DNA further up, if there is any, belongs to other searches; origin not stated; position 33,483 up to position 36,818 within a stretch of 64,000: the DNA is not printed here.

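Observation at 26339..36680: The motif serves as a fixed stop/restart junction: TAA-AGT-WAC-TTT-ATG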

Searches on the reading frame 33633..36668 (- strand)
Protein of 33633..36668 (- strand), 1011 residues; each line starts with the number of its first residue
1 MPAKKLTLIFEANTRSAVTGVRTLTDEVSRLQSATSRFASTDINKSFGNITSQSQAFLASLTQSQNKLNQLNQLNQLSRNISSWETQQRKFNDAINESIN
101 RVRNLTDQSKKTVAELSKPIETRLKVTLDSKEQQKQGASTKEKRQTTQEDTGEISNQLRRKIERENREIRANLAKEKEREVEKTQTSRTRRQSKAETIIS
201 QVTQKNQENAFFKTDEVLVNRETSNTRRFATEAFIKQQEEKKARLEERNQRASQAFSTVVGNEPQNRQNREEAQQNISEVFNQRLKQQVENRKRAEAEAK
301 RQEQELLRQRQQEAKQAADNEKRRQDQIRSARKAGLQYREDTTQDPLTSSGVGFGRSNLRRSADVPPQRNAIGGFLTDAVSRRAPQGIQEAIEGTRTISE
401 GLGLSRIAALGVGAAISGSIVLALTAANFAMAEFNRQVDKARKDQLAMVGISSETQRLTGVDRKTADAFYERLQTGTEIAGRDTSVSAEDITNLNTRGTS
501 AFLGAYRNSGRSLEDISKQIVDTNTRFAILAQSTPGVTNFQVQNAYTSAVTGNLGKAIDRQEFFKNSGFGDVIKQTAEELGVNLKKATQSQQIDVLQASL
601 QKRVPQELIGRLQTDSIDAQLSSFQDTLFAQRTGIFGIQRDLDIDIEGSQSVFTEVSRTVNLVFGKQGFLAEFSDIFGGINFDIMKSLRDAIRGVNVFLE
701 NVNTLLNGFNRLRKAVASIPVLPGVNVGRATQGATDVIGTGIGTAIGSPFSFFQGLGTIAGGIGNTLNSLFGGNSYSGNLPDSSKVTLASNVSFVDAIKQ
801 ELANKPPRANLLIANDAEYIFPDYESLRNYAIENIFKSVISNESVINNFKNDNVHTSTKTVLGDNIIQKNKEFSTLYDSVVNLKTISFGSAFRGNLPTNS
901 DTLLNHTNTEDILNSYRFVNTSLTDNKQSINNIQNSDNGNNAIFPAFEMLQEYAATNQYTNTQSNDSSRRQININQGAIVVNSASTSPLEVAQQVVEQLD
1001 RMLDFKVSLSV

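Call 6: search_dna_similar(query=window:33633-36668:-, collection=phages, mode=protein, max_rows=20)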
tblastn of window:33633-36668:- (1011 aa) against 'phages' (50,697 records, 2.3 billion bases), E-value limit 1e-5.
No match.

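Call 7: search_protein_families(library=phrogs, proteins=[window:33633-36668:-])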
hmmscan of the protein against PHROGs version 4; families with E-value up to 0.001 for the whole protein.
window:33633-36668:- (1011 aa): 0 families
